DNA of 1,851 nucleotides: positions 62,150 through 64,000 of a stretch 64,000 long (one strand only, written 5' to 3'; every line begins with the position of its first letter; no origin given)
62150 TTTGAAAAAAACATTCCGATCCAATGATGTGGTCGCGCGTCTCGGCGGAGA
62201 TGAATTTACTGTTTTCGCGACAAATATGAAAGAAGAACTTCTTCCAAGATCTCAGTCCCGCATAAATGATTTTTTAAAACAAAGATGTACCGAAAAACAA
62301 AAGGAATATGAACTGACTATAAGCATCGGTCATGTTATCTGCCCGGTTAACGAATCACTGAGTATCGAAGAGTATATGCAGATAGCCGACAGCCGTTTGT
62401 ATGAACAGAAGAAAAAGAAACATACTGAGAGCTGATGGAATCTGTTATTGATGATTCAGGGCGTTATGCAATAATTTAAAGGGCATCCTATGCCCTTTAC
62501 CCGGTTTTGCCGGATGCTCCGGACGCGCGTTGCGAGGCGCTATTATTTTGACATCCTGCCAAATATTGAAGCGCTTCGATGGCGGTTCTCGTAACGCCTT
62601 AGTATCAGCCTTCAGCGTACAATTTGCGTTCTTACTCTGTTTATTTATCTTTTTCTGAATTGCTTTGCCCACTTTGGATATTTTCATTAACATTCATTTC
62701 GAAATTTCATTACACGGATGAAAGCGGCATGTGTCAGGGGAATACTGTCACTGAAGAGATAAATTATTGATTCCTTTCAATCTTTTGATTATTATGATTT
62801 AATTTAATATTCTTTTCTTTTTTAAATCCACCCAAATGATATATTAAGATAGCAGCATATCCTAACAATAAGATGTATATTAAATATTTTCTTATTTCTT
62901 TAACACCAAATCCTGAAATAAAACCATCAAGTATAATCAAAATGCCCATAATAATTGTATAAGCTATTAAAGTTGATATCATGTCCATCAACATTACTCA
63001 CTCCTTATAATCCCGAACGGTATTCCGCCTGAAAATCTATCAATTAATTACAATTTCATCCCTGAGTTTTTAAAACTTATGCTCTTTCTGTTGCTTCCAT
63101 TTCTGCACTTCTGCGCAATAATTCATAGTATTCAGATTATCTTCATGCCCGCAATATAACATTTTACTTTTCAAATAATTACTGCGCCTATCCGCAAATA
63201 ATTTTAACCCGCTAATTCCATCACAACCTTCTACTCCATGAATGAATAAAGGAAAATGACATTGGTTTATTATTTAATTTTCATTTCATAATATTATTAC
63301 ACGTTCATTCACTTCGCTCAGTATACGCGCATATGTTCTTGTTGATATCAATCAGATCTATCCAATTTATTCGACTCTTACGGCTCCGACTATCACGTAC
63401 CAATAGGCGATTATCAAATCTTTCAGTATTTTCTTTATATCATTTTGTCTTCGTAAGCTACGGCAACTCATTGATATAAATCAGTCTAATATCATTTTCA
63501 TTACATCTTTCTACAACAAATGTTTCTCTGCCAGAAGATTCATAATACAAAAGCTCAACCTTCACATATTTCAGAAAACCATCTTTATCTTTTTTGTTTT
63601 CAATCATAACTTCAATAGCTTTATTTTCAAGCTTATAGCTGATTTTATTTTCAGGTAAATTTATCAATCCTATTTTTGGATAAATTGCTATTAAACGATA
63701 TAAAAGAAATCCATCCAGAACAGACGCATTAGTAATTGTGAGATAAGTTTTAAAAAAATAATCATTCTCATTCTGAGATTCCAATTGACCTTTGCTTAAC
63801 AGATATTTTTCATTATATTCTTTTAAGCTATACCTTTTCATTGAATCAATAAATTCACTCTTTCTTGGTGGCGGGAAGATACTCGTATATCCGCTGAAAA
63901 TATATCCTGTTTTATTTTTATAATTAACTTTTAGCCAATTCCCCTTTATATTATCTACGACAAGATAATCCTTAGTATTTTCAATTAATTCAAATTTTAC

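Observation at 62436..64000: AT-rich, gene-poor right edge with a holin-like small membrane protein and an SH3b-like protein: possible lysis-cassette remnant or island boundary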

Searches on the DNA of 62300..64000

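Call 25: search_rna_families(source=window, start=62300, end=64000, threshold=evalue, max_evalue=1)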
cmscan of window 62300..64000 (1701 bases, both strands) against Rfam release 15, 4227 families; matches with E-value up to 1: 0.
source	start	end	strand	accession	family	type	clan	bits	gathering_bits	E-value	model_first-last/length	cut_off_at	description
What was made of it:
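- Tried and rejected: RNA genes or att-type features: Rfam found no match in 62300-64000 (call 25).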

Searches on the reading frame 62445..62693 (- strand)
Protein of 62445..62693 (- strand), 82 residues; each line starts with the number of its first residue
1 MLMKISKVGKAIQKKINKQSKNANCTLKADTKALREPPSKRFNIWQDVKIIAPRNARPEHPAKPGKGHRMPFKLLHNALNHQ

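Call 7: search_protein_families(library=pfam, proteins=[window:62445-62693:-], max_evalue=1)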
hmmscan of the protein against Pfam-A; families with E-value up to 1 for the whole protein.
window:62445-62693:- (82 aa): 0 families

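Call 8: search_protein_families(library=phrogs, proteins=[window:62445-62693:-], max_evalue=1)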
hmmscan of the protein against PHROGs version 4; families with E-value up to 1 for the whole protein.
window:62445-62693:- (82 aa): 0 families
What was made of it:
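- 62436..62763 (.): Spacer between the GGDEF gene and the 76-aa gene, 42% GC. It contains a hairpin (62478-62498, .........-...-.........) just after the GGDEF stop. The 82-aa ORF on the minus strand is probably not a gene. No family match for the 82-aa ORF: calls 7, 8.
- On Class II holin: PHROGs has no holin match (calls 7, 8).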
